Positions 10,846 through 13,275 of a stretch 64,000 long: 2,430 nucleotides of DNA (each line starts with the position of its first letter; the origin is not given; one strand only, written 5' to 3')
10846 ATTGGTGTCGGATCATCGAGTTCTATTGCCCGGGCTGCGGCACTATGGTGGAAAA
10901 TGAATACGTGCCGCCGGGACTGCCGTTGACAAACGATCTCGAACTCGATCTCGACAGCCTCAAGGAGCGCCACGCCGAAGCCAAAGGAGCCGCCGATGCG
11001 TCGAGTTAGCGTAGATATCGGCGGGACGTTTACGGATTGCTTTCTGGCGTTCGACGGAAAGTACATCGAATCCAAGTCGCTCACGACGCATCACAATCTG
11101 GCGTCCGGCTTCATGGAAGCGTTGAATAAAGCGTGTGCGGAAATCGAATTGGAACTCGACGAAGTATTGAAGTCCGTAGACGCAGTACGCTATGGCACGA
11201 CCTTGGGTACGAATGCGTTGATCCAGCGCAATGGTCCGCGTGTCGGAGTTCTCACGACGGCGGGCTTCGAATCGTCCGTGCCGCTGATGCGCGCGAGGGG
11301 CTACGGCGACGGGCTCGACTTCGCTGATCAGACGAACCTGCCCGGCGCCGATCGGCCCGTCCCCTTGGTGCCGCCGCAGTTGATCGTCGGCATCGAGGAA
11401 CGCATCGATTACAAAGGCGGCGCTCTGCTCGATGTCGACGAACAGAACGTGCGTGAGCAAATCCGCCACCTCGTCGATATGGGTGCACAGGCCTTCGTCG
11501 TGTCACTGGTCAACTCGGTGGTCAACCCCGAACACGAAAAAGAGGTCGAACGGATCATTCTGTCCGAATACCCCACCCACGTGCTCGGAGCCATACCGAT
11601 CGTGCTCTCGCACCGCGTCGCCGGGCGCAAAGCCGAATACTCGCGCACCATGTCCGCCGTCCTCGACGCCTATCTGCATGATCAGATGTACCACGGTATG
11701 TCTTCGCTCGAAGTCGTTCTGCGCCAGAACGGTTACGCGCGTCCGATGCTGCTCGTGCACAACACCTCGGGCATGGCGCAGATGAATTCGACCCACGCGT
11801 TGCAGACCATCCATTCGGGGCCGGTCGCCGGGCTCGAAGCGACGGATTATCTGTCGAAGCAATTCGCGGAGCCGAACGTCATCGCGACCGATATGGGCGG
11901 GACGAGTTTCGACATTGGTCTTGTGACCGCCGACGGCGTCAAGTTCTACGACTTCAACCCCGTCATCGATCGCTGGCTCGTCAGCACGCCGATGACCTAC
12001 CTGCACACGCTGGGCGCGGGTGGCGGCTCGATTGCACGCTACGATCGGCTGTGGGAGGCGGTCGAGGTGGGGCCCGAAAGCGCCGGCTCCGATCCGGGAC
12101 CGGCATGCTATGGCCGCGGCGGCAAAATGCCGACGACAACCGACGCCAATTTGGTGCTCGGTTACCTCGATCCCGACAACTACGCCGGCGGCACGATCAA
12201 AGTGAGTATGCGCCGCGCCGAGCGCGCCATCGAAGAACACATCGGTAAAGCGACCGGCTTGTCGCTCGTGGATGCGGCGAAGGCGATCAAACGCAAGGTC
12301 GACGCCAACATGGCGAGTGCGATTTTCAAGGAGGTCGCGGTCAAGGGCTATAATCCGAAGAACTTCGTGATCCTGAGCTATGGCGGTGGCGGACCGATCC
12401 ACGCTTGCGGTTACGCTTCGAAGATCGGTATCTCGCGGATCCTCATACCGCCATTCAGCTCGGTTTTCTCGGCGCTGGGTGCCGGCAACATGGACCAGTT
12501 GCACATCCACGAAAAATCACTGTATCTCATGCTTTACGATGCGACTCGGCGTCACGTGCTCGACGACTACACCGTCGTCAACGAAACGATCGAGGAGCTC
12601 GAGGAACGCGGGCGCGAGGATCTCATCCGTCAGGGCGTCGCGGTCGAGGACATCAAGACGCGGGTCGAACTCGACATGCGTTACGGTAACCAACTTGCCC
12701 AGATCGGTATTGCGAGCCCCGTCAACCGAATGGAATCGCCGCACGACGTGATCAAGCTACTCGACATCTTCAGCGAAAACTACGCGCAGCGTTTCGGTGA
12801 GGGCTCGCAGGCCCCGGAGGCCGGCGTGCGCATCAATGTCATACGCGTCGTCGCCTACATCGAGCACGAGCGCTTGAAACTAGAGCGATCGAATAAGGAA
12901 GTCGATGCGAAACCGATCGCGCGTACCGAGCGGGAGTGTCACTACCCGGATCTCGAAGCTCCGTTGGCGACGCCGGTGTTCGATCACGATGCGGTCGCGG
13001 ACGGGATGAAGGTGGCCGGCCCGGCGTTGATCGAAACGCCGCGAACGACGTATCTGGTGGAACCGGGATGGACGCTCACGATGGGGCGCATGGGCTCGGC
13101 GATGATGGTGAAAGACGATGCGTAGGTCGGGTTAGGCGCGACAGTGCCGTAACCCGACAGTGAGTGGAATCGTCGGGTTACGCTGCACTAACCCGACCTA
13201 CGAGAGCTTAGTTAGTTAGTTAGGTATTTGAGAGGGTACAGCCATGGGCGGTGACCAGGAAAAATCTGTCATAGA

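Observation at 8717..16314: Five-gene ATP-dependent carboxylase-like cluster with acetophenone-carboxylase architecture (two HyuA paralogues, gamma, HyuB, extra ORF)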

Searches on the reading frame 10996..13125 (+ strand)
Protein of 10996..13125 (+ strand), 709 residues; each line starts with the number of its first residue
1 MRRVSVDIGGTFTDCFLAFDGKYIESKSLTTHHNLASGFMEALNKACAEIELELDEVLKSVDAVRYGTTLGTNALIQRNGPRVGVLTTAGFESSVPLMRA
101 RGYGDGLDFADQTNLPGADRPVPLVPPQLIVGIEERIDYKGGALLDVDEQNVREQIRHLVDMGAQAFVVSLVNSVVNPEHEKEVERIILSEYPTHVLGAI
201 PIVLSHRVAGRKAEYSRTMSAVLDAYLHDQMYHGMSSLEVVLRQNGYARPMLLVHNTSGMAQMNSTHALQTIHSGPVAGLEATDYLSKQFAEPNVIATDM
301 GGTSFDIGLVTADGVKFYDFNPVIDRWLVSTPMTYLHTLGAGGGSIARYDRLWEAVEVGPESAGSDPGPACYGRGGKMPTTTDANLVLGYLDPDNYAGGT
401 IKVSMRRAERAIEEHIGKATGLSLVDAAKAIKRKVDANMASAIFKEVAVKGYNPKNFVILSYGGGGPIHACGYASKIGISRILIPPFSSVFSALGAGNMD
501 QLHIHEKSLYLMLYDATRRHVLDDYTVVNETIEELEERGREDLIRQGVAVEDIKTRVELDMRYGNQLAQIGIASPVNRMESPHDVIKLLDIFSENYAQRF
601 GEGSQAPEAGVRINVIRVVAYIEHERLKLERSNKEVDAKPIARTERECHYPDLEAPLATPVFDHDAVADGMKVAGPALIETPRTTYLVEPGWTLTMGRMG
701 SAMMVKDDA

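Call 3: search_protein_families(library=pfam, proteins=[window:10996-13125:+], max_evalue=0.01)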
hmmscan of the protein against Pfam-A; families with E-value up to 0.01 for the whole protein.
window:10996-13125:+ (709 aa): 3 families
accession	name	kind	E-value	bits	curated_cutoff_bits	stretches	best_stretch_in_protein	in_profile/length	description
PF01968.24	Hydantoinase_A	-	7.2e-74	249.1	22.9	1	217-498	1-284/291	Hydantoinase/oxoprolinase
PF05378.19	Hydant_A_N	-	1.2e-38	133.1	25.2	1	3-190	1-174/176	Hydantoinase/oxoprolinase N-terminal region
PF19278.4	Hydant_A_C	-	2.8e-22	79.5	21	1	522-695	8-181/193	Hydantoinase/oxoprolinase C-terminal domain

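Call 4: search_protein_families(library=ncbifam, proteins=[window:10996-13125:+], max_evalue=0.01)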
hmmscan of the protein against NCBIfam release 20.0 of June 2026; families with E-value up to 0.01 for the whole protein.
window:10996-13125:+ (709 aa): 3 families
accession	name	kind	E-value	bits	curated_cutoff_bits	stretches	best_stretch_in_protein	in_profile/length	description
NF042975.2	AcphenoCarb_ApcC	equivalog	3e-172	574.5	1500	1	2-703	9-708/733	acetophenone carboxylase subunit gamma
NF050156.1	CapLactmsAlpCapA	equivalog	3.4e-131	438.8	1000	1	3-704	2-685/689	caprolactamase subunit alpha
NF042960.1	AcphenoCarb_ApcA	equivalog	5.1e-87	292.7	1250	2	150-706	124-657/658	acetophenone carboxylase subunit alpha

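Call 7: search_solved_structures(query=window:10996-13125:+, max_evalue=0.001)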
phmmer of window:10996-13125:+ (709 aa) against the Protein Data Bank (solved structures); distinct sequences matched with E-value up to 0.001: 6.
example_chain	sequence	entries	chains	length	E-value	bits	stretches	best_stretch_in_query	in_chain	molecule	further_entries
5l9w_B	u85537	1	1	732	9.6e-162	543.2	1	3-704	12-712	Acetophenone carboxylase gamma subunit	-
5svb_B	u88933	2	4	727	4.6e-90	306.3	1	4-693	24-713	Acetone carboxylase beta subunit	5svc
5m45_B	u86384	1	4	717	2.2e-89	304.1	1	4-693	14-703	Acetone carboxylase beta subunit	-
6yra_A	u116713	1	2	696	1.7e-80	274.7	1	3-696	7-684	5-oxoprolinase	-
7hk5_A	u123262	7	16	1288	3.2e-79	270.4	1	1-702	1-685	N-methylhydantoinase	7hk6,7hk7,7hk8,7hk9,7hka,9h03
5l9w_b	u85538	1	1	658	1.8e-69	238.2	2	154-704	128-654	Acetophenone carboxylase alpha subunit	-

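Call 76: search_solved_structures(query=window:10996-13125:+, max_evalue=1e-100, show_alignments=1)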
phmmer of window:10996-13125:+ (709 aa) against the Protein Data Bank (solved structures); distinct sequences matched with E-value up to 1e-100: 1.
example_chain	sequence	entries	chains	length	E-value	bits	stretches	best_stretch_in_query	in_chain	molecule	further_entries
5l9w_B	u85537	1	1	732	9.6e-162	543.2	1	3-704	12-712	Acetophenone carboxylase gamma subunit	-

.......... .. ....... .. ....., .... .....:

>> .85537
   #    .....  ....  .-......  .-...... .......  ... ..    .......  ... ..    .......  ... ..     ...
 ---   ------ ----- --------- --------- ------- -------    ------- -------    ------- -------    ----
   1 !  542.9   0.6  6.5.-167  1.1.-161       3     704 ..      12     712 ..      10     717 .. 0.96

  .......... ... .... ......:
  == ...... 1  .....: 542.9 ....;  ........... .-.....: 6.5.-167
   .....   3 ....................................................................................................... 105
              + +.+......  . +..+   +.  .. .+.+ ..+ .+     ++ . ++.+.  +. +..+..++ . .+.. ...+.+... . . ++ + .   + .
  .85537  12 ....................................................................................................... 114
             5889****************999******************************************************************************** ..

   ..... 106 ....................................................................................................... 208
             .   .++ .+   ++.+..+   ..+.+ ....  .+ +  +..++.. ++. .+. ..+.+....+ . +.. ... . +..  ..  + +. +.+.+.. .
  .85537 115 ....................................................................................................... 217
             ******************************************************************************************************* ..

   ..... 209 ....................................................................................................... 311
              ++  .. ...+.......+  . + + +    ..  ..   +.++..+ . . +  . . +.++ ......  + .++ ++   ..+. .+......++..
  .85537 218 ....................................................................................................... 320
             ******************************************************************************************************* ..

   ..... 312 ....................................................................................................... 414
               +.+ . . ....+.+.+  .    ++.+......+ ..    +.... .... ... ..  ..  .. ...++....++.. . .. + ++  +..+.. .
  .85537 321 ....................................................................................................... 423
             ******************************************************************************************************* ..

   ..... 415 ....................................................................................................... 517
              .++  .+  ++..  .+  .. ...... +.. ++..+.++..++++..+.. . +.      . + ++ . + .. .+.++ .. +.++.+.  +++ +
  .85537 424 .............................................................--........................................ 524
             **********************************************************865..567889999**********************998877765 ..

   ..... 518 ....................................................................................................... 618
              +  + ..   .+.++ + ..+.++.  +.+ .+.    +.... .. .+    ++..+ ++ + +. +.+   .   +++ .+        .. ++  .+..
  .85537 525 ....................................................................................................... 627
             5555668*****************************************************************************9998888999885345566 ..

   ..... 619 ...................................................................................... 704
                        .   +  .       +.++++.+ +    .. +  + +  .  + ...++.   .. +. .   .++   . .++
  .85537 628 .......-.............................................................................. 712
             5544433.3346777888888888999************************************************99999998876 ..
